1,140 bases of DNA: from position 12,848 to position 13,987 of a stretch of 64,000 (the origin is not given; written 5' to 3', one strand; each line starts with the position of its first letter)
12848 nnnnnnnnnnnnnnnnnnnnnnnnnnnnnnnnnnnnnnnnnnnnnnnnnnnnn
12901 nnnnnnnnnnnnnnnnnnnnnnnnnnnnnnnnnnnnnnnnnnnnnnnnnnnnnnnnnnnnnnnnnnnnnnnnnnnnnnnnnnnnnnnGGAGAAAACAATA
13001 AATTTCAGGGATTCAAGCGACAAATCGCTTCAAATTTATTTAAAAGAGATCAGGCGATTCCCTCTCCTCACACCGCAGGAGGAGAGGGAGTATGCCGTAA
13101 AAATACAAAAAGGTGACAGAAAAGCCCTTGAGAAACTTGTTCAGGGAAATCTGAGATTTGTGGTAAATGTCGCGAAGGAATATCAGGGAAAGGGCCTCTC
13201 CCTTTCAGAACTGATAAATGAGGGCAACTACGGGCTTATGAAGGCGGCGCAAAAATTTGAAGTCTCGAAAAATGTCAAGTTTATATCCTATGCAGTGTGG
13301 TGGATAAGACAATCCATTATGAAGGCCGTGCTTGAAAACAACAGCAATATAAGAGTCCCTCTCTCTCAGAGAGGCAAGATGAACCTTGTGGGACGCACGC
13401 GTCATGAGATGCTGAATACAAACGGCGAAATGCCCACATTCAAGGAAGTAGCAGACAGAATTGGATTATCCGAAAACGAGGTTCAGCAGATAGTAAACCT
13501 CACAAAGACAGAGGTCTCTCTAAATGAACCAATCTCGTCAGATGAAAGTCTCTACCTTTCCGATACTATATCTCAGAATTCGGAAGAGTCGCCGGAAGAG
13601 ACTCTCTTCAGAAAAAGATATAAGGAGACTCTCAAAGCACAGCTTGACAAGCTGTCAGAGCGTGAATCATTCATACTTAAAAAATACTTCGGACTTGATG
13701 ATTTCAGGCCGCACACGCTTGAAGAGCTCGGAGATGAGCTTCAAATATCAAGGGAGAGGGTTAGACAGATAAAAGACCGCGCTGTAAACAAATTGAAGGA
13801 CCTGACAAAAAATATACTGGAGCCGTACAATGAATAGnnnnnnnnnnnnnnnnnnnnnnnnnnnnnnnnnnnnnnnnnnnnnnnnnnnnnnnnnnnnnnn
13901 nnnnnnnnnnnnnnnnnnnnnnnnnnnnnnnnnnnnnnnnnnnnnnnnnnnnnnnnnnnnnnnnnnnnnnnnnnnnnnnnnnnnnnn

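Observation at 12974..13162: FCB-type short sigma-70 whose conserved N-terminus has no canonical start codon (SD-spaced ATA candidate)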

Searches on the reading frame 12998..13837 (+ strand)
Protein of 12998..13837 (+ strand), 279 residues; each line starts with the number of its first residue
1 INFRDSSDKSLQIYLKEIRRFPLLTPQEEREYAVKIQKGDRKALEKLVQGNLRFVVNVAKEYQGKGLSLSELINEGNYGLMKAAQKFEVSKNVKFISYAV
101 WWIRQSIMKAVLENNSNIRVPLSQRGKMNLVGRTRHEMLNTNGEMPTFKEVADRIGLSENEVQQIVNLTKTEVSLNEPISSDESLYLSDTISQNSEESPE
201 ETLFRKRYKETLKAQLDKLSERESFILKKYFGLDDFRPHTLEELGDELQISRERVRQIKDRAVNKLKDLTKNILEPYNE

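Call 4: search_protein_families(library=pfam, proteins=[window:12998-13837:+], max_evalue=0.01)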
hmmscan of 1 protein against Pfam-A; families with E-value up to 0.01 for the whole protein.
window:12998-13837:+ (279 aa): 6 families
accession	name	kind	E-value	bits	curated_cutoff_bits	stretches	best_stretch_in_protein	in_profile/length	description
PF04545.22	Sigma70_r4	-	4.9e-20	71.2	24.1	1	216-267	2-49/50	Sigma-70, region 4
PF04542.20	Sigma70_r2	-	3.2e-14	52.9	24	1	47-111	1-65/71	Sigma-70 region 2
PF00140.25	Sigma70_r1_2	-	6.4e-14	52.1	22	1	10-41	2-33/34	Sigma-70 factor, region 1.2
PF04539.22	Sigma70_r3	-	3.4e-13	50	25.3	1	128-201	3-76/78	Sigma-70 region 3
PF13542.12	HTH_Tnp_ISL3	-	0.0027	17.6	27.4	1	144-167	26-48/51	Helix-turn-helix domain of transposase family ISL3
PF13404.12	HTH_AsnC-type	-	0.0074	16.5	27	0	147-163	19-35/42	AsnC-type helix-turn-helix domain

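Call 5: search_protein_families(library=ncbifam, proteins=[window:12998-13837:+], max_evalue=0.01)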
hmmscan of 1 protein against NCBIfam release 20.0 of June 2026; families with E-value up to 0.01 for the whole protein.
window:12998-13837:+ (279 aa): 54 families (the best 25 are shown)
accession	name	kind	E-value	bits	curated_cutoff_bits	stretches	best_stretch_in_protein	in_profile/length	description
TIGR02394.1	rpoS_proteo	equivalog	1.3e-72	244.7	378.7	1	7-270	11-274/285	RNA polymerase sigma factor RpoS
NF006666.0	PRK09210.1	equivalog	4.6e-71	240.1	572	1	10-268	100-358/370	RNA polymerase sigma factor RpoD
NF004208.0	PRK05658.1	equivalog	1.3e-67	229.2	555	1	18-268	365-618/631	RNA polymerase sigma factor RpoD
NF004207.0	PRK05657.1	equivalog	1.4e-67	228.4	394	1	10-271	57-318/329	RNA polymerase sigma factor RpoS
TIGR02997.1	Sig70-cyanoRpoD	subfamily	5e-66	223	384.5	1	37-267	70-298/298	RNA polymerase sigma factor, RpoD/SigA family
TIGR02393.1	RpoD_Cterm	equivalog_domain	1.2e-65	221.5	354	1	44-272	2-230/238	RNA polymerase sigma factor RpoD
NF041931.2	MzaA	equivalog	2.2e-59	202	800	1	25-277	459-713/726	MZA anti-phage system associated sigma-70 family RNA polymerase sigma factor MzaA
NF005643.0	PRK07406.1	equivalog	2.4e-59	201.4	500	1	40-272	158-389/397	RNA polymerase sigma factor RpoD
NF005920.0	PRK07921.1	subfamily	5.8e-57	193.2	464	1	24-268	73-316/328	RNA polymerase sigma factor SigB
TIGR02392.1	rpoH_proteo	equivalog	4.1e-55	187.3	323.1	1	10-269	2-267/270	RNA polymerase sigma factor RpoH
NF005143.0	PRK06596.1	subfamily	8.4e-55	186.3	241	1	6-271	11-282/285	RNA polymerase factor sigma-32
NF004565.0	PRK05901.2-3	equivalog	7.7e-54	183.3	484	1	22-270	230-490/501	RNA polymerase sigma factor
NF004562.0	PRK05901.1-4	equivalog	1.6e-53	182.1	779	1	42-268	316-542/571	RNA polymerase sigma factor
NF005785.0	PRK07598.1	equivalog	1e-52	179.4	554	1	35-268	168-400/415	RNA polymerase sigma factor SigC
NF004561.0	PRK05901.1-3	equivalog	1.1e-50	173.3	582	1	24-267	282-524/537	RNA polymerase sigma factor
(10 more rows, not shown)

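Call 6: find_homologous_proteins(query=window:12998-13837:+, max_evalue=1e-20)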
Query window:12998-13837:+ (279 aa): 7999 proteins with E <= 1e-20 among 8000 candidates; the best 120 are listed.
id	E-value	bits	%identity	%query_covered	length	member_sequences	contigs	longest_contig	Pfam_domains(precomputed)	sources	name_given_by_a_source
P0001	2.0e-151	521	90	96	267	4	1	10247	PF04545.23,PF00140.26,PF04542.21,PF04539.23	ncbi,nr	ncbi:MAG: RNA polymerase sigma factor RpoD/SigA [bacterium]|nr:RNA polymerase sigma factor RpoD/SigA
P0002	2.6e-148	510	86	98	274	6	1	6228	PF04545.23,PF00140.26,PF04542.21,PF04539.23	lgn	-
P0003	5.8e-123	427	73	95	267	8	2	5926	PF04545.23,PF00140.26,PF04542.21,PF08281.19,PF04539.23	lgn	-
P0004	2.1e-119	416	71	93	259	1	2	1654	PF04545.23,PF00140.26,PF04542.21,PF04539.23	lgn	-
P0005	1.2e-118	413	71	96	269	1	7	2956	PF04545.23,PF00140.26,PF04542.21,PF04539.23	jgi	-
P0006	5.7e-118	411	69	95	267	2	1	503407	PF04545.23,PF00140.26,PF04542.21,PF04539.23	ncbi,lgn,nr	ncbi:MAG: RNA polymerase sigma factor RpoD/SigA [bacterium]|nr:RNA polymerase sigma factor RpoD/SigA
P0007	5.7e-118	411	69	95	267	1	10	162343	PF04545.23,PF00140.26,PF04542.21,PF04539.23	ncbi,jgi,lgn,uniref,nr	ncbi:MAG: RNA polymerase sigma factor [candidate division TA06 bacterium 32_111]|uniref:RNA polymera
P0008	8.8e-117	407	68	99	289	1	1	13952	PF04545.23,PF00140.26,PF04542.21,PF04539.23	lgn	-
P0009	9.8e-116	404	68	98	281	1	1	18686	PF08279.19,PF04545.23,PF00140.26,PF04542.21,PF08281.19,PF04539.23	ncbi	-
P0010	1.3e-110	387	66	98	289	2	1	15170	PF04545.23,PF00140.26,PF04542.21,PF08281.19,PF04539.23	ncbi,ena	-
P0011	2.3e-108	380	83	76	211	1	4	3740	PF04545.23,PF04542.21,PF04539.23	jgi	-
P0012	3.4e-108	379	83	76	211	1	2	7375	PF04545.23,PF04542.21,PF04539.23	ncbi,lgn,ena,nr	ncbi:MAG: RNA polymerase subunit sigma [bacterium (Candidatus Stahlbacteria) CG23_combo_of_CG06-09_8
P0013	1.4e-107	377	83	76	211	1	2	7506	PF04545.23,PF04542.21,PF04539.23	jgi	-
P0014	2.0e-107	376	82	76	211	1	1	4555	PF04545.23,PF04542.21,PF04539.23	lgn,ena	-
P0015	2.9e-106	373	87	71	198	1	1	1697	PF04545.23,PF04542.21,PF04539.23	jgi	-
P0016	3.0e-106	373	87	71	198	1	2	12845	PF04545.23,PF04542.21,PF04539.23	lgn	-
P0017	5.9e-106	372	69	87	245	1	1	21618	PF04545.23,PF04542.21,PF04539.23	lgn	-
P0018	3.0e-103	363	71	84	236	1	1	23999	PF04545.23,PF04542.21,PF04539.23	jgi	-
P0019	4.2e-103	362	70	84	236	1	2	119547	PF04545.23,PF04542.21,PF04539.23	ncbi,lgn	-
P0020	6.3e-101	355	68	87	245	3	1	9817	PF04545.23,PF04542.21,PF04539.23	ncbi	-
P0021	3.5e-95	336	68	79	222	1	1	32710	PF04545.23,PF04542.21,PF08281.19,PF04539.23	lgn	-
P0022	2.5e-92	327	64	85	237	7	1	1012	PF04545.23,PF04542.21,PF04539.23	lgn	-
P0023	2.8e-91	324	62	83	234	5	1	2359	PF04545.23,PF04542.21,PF04539.23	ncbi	-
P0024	1.1e-89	318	66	81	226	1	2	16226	PF04545.23,PF04542.21,PF04539.23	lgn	-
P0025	2.4e-89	317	66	81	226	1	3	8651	PF04545.23,PF04542.21,PF04539.23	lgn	-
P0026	1.4e-88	315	67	80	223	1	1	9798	PF08279.19,PF04545.23,PF04542.21,PF04539.23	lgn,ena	-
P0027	3.3e-77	277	51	92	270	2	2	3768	PF04545.23,PF00140.26,PF04542.21,PF04539.23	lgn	-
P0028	5.8e-77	277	50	92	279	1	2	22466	PF04545.23,PF00140.26,PF04542.21,PF08281.19,PF04539.23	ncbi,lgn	-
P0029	1.4e-73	266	49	94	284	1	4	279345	PF04545.23,PF00140.26,PF04542.21,PF08281.19,PF04539.23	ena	-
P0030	3.0e-73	265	49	94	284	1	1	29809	PF04545.23,PF00140.26,PF04542.21,PF08281.19,PF04539.23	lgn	-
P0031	3.1e-73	264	49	94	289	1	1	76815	PF04545.23,PF00140.26,PF04542.21,PF08281.19,PF04539.23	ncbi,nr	ncbi:MAG TPA: RNA polymerase sigma factor RpoD/SigA [Candidatus Limnocylindrales bacterium]|nr:RNA p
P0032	1.1e-72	263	50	94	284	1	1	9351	PF04545.23,PF00140.26,PF04542.21,PF08281.19,PF04539.23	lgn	-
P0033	1.4e-72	262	50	94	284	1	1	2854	PF04545.23,PF00140.26,PF04542.21,PF08281.19,PF04539.23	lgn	-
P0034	1.5e-72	262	50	94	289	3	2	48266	PF04545.23,PF00140.26,PF04542.21,PF08281.19,PF04539.23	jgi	jgi:RNA polymerase primary sigma factor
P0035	3.5e-70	254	45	95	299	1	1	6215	PF04545.23,PF00140.26,PF04542.21,PF04539.23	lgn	-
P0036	3.7e-70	254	49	94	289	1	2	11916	PF04545.23,PF00140.26,PF04542.21,PF04539.23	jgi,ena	-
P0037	9.6e-70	253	47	95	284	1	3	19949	PF04545.23,PF00140.26,PF04542.21,PF04539.23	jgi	jgi:RNA polymerase primary sigma factor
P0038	1.2e-68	249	46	96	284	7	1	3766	PF04545.23,PF00140.26,PF04542.21,PF04539.23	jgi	-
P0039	1.7e-68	249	48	95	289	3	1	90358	PF04545.23,PF00140.26,PF04542.21,PF08281.19,PF04539.23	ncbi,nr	ncbi:MAG TPA: RNA polymerase sigma factor RpoD/SigA [Candidatus Limnocylindrales bacterium]|nr:RNA p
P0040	2.9e-68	248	45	95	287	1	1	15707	PF04545.23,PF00140.26,PF04542.21,PF04539.23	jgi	jgi:RNA polymerase primary sigma factor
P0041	4.0e-68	248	46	96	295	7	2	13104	PF04545.23,PF00140.26,PF04542.21,PF04539.23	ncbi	-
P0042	4.8e-68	247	45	94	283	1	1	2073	PF04545.23,PF00140.26,PF04542.21,PF04539.23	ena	-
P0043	7.1e-68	247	45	95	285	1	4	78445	PF04545.23,PF00140.26,PF04542.21,PF04539.23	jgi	-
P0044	1.0e-67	246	46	94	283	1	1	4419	PF04545.23,PF00140.26,PF04542.21,PF04539.23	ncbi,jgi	jgi:RNA polymerase primary sigma factor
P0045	2.5e-67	245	45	94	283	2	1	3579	PF04545.23,PF00140.26,PF04542.21,PF04539.23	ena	-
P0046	3.2e-67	245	44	95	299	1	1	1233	PF04545.23,PF00140.26,PF04542.21,PF04539.23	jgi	jgi:RNA polymerase primary sigma factor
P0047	3.4e-67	245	44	98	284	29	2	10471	PF04545.23,PF00140.26,PF04542.21,PF04539.23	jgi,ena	jgi:RNA polymerase primary sigma factor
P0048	3.4e-67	245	48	94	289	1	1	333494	PF04545.23,PF00140.26,PF04542.21,PF13404.13,PF08281.19,PF04539.23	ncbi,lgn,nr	ncbi:MAG TPA: RNA polymerase sigma factor RpoD/SigA [Candidatus Limnocylindrales bacterium]|nr:RNA p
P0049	3.9e-67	244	45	94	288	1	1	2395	PF04545.23,PF00140.26,PF04542.21,PF04539.23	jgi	jgi:RNA polymerase primary sigma factor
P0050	4.9e-67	244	45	94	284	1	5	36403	PF04545.23,PF00140.26,PF04542.21,PF04539.23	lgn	-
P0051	5.3e-67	244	46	92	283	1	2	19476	PF04545.23,PF00140.26,PF04542.21,PF04539.23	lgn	-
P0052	5.8e-67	244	46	94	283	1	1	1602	PF04545.23,PF00140.26,PF04542.21,PF04539.23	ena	-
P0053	5.8e-67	244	48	94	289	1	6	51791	PF04545.23,PF00140.26,PF04542.21,PF08281.19,PF04539.23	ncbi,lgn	-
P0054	1.0e-66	243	44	98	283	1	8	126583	PF04545.23,PF00140.26,PF04542.21,PF04539.23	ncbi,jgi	jgi:RNA polymerase primary sigma factor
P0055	1.1e-66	243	45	94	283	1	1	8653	PF04545.23,PF00140.26,PF04542.21,PF04539.23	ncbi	-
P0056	1.1e-66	243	44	96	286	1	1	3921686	PF04545.23,PF00140.26,PF04542.21,PF04539.23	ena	-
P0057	2.0e-66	242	46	96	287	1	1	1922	PF04545.23,PF00140.26,PF04542.21,PF04539.23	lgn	-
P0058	2.1e-66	242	45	94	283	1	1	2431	PF04545.23,PF00140.26,PF04542.21,PF04539.23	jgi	jgi:RNA polymerase primary sigma factor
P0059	2.9e-66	242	44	96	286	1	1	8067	PF04545.23,PF00140.26,PF04542.21,PF04539.23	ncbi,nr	ncbi:MAG: sigma-70 family RNA polymerase sigma factor [Chitinivibrionales bacterium]|nr:sigma-70 fam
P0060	3.2e-66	241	44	97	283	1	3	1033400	PF12840.14,PF04545.23,PF00140.26,PF04542.21,PF04539.23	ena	-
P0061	3.3e-66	241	45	96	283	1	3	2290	PF04545.23,PF00140.26,PF04542.21,PF04539.23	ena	-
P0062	3.4e-66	241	45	96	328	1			PF04545.23,PF00140.26,PF04542.21,PF04539.23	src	-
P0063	4.2e-66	241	44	96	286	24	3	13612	PF04545.23,PF00140.26,PF04542.21,PF04539.23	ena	-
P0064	4.7e-66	241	44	94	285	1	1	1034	PF04545.23,PF00140.26,PF04542.21,PF04539.23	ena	-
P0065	4.9e-66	241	43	97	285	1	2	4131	PF04545.23,PF00140.26,PF04542.21,PF04539.23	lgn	-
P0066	4.9e-66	241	45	95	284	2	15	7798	PF04545.23,PF00140.26,PF04542.21,PF04539.23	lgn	-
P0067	5.7e-66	241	45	95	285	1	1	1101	PF04545.23,PF00140.26,PF04542.21,PF04539.23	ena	-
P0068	5.8e-66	241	45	94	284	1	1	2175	PF04545.23,PF00140.26,PF04542.21,PF04539.23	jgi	jgi:RNA polymerase primary sigma factor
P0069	6.2e-66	241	45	95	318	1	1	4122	PF04545.23,PF00140.26,PF04542.21,PF04539.23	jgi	jgi:RNA polymerase primary sigma factor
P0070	6.4e-66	241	44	97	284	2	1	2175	PF04545.23,PF00140.26,PF04542.21,PF04539.23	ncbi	ncbi:MAG: sigma-70 family RNA polymerase sigma factor [Gemmatimonadota bacterium]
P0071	7.4e-66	240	44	97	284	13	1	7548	PF04545.23,PF00140.26,PF04542.21,PF04539.23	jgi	jgi:RNA polymerase primary sigma factor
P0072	9.1e-66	240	44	96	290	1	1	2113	PF04545.23,PF00140.26,PF04542.21,PF04539.23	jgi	jgi:RNA polymerase primary sigma factor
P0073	9.5e-66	240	45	92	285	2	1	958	PF04545.23,PF00140.26,PF04542.21,PF04539.23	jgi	jgi:RNA polymerase primary sigma factor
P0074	1.0e-65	240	45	95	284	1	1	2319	PF04545.23,PF00140.26,PF04542.21,PF04539.23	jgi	jgi:RNA polymerase primary sigma factor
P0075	1.1e-65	240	47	94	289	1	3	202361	PF04545.23,PF00140.26,PF04542.21,PF13404.13,PF08281.19,PF04539.23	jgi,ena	jgi:RNA polymerase primary sigma factor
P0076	1.1e-65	240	44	95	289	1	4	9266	PF04545.23,PF00140.26,PF04542.21,PF04539.23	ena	-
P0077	1.1e-65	240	43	95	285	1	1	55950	PF04545.23,PF00140.26,PF04542.21,PF04539.23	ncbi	-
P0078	1.2e-65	240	47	92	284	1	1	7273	PF04545.23,PF00140.26,PF04542.21,PF04539.23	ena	-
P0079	1.3e-65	240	46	92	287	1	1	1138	PF00196.26,PF04545.23,PF00140.26,PF04542.21,PF04539.23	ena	-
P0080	1.3e-65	240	44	96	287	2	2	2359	PF04545.23,PF00140.26,PF04542.21,PF04539.23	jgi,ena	-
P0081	1.3e-65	239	43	98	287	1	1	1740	PF04545.23,PF00140.26,PF04542.21,PF04539.23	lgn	-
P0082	1.5e-65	239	45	96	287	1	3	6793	PF04545.23,PF00140.26,PF04542.21,PF04539.23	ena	-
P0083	1.5e-65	239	46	92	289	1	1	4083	PF04545.23,PF00140.26,PF04542.21,PF04539.23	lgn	-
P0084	1.9e-65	239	47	94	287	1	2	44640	PF04545.23,PF00140.26,PF04542.21,PF04539.23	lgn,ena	-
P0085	2.2e-65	239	43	95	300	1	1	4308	PF04545.23,PF00140.26,PF04542.21,PF04539.23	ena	-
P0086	2.4e-65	239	43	96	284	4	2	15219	PF04545.23,PF00140.26,PF04542.21,PF04539.23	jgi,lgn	jgi:RNA polymerase primary sigma factor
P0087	2.6e-65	239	43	96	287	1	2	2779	PF04545.23,PF00140.26,PF04542.21,PF04539.23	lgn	-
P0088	2.6e-65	239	44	97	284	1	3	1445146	PF04545.23,PF00140.26,PF04542.21,PF08281.19,PF04539.23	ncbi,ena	-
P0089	3.3e-65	238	45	96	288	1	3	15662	PF04545.23,PF00140.26,PF04542.21,PF04539.23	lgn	-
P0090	3.4e-65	238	43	96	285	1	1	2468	PF04545.23,PF00140.26,PF04542.21,PF04539.23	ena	-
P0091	3.9e-65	238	46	96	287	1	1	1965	PF04545.23,PF00140.26,PF04542.21,PF04539.23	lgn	-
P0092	4.0e-65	238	44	96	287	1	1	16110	PF04545.23,PF00140.26,PF04542.21,PF04539.23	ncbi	-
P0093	4.5e-65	238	44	92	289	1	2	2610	PF04545.23,PF00140.26,PF04542.21,PF04539.23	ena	-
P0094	5.0e-65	238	44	95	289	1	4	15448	PF04545.23,PF00140.26,PF04542.21,PF04539.23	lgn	-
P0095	5.3e-65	238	45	91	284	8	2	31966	PF04545.23,PF00140.26,PF04542.21,PF04539.23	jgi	-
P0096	5.5e-65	237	45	95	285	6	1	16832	PF04545.23,PF00140.26,PF04542.21,PF04539.23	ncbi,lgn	ncbi:MAG: RNA polymerase sigma factor RpoD/SigA [Syntrophothermus sp.]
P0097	6.6e-65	237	45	95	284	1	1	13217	PF04545.23,PF00140.26,PF04542.21,PF04539.23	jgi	-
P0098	9.9e-65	237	43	96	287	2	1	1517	PF04545.23,PF00140.26,PF04542.21,PF04539.23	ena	-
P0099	1.1e-64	236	43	97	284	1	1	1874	PF04545.23,PF00140.26,PF04542.21,PF04539.23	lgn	-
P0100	1.1e-64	236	46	99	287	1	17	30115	PF04545.23,PF00140.26,PF04542.21,PF04539.23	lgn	-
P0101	1.2e-64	236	43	95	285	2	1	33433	PF04545.23,PF00140.26,PF04542.21,PF04539.23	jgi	-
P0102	1.4e-64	236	45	96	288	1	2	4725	PF04545.23,PF00140.26,PF04542.21,PF04539.23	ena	-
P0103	1.5e-64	236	43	96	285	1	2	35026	PF04545.23,PF00140.26,PF04542.21,PF04539.23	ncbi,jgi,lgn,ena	-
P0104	1.6e-64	236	43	99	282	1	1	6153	PF04545.23,PF00140.26,PF04542.21,PF04539.23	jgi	-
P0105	1.6e-64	236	47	94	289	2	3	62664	PF04545.23,PF00140.26,PF04542.21,PF08281.19,PF04539.23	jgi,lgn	jgi:RNA polymerase primary sigma factor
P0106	1.6e-64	236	43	94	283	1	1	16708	PF04545.23,PF00140.26,PF04542.21,PF04539.23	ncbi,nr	ncbi:MAG: sigma-70 family RNA polymerase sigma factor [Chitinivibrionales bacterium]|nr:sigma-70 fam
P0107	1.6e-64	236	45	96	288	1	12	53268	PF04545.23,PF00140.26,PF04542.21,PF04539.23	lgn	-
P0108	1.7e-64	236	43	96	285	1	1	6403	PF04545.23,PF00140.26,PF04542.21,PF04539.23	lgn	-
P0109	1.7e-64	236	44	95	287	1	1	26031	PF04545.23,PF00140.26,PF04542.21,PF08281.19,PF04539.23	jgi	jgi:RNA polymerase primary sigma factor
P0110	1.8e-64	236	43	96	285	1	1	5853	PF04545.23,PF00140.26,PF04542.21,PF04539.23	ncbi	-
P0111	2.1e-64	236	43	95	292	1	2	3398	PF04545.23,PF00140.26,PF04542.21,PF04539.23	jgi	jgi:RNA polymerase primary sigma factor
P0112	2.2e-64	235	46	96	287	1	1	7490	PF04545.23,PF00140.26,PF04542.21,PF04539.23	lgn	-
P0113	2.3e-64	235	46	95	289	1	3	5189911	PF04545.23,PF00140.26,PF04542.21,PF04539.23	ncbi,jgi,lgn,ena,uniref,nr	ncbi:RNA polymerase sigma factor RpoD [Prolixibacter bellariivorans]|jgi:RNA polymerase primary sigm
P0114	2.5e-64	235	46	95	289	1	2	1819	PF04545.23,PF00140.26,PF04542.21,PF04539.23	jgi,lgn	jgi:RNA polymerase primary sigma factor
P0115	2.5e-64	235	42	97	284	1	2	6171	PF04545.23,PF00140.26,PF04542.21,PF04539.23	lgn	-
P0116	2.7e-64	235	46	96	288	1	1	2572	PF04545.23,PF00140.26,PF04542.21,PF04539.23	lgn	-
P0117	3.3e-64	235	43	94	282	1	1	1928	PF04545.23,PF00140.26,PF04542.21,PF04539.23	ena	-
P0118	3.7e-64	235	45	97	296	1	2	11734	PF04545.23,PF00140.26,PF04542.21,PF04539.23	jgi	jgi:RNA polymerase primary sigma factor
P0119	4.0e-64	235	43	97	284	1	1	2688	PF04545.23,PF00140.26,PF04542.21,PF04539.23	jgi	jgi:RNA polymerase primary sigma factor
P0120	4.1e-64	235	43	97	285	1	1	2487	PF04545.23,PF00140.26,PF04542.21,PF04539.23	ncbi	-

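Call 10: find_related_loci(query=window:12998-13837:+, collection=genome_contigs, flank=3000)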
Query window:12998-13837:+ (279 aa) in genome_contigs; peptide patterns used: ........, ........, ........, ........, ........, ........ (x = any residue, [..] = any of these).
600 stretches matched a pattern (row limit reached: there are more); 563 encode a relative of the query (tblastn E <= 1e-3); the best 80 are kept; 80 distinct loci.
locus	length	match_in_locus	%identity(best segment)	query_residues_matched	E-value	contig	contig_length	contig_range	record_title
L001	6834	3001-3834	68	1-278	3e-130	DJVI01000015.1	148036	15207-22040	MAG TPA_asm: candidate division WOR-3 bacterium UBA6260 UBA6260_contig_27536, whole genome shotgun sequence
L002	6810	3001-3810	43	3-272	2e-71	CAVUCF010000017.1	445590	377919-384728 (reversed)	MAG: uncultured Ignavibacteriaceae bacterium isolate MFD02979.bin.1.207 genome assembly, contig: contig_31069, whole gen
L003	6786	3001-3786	47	10-271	5e-71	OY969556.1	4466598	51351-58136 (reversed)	MAG: uncultured Bacteroidetes bacterium isolate MFD09286.bin.c.1 genome assembly, chromosome: 1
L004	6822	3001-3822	42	5-277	3e-70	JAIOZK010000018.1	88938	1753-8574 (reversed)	MAG: Bacteroidales bacterium isolate Tobar13.5m-G7 Tobar13-5m-C246, whole genome shotgun sequence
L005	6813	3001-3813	44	10-277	3e-69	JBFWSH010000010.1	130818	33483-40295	MAG: Flavobacteriales bacterium isolate CA_2019_TPBF_225 NODE_1274_length_130818_cov_8.625736_TPBF, whole genome shotgun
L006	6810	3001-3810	42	3-272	3e-69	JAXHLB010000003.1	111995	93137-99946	MAG: Ignavibacteriaceae bacterium isolate Salar_de_Ascotan_sediment_MAG_ASE4 contig_5196_polypolish, whole genome shotgu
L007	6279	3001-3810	43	10-277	1e-68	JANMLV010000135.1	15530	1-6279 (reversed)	MAG: Bacteroidota bacterium isolate OTE_58_metabat_626 OTE_58_k141_4273065, whole genome shotgun sequence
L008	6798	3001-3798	42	3-267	1e-68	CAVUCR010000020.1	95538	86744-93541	MAG: uncultured Ignavibacteria bacterium isolate MFD02923.bin.3.37 genome assembly, contig: contig_20592, whole genome s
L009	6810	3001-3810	43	3-271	2e-68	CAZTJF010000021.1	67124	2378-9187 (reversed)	MAG TPA_asm: uncultured Ignavibacteriaceae bacterium isolate SRP173033_co3_36 genome assembly, contig: NODE_343_length_6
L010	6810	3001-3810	43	9-277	2e-68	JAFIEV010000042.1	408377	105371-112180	MAG: Cyclobacteriaceae bacterium isolate coassembly_bin.59 k141_67204, whole genome shotgun sequence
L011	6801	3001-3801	43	3-267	3e-68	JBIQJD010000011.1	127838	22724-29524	MAG: Ignavibacteriales bacterium isolate mag.122f NODE_178_length_127838, whole genome shotgun sequence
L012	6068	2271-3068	44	3-268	6e-69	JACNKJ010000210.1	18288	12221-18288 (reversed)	MAG: bacterium isolate NIOZ-UU57 NIOZ-UU_NODE_3749_length_18288_cov_5.60451, whole genome shotgun sequence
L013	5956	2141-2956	41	3-272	1e-67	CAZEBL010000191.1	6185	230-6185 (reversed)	MAG TPA_asm: uncultured Melioribacter sp. isolate binchicken_co274_179 genome assembly, contig: NODE_29887_length_6185_c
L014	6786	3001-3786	45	6-267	6e-68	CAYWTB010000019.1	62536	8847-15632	MAG TPA_asm: uncultured Caldithrix sp. isolate SRP214966_co4_526 genome assembly, contig: NODE_220_length_62536_cov_8.73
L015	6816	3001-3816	42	3-272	1e-67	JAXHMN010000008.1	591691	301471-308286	MAG: Melioribacteraceae bacterium isolate Salar_de_Ascotan_soil_MAG_ASO53 contig_5290_polypolish, whole genome shotgun s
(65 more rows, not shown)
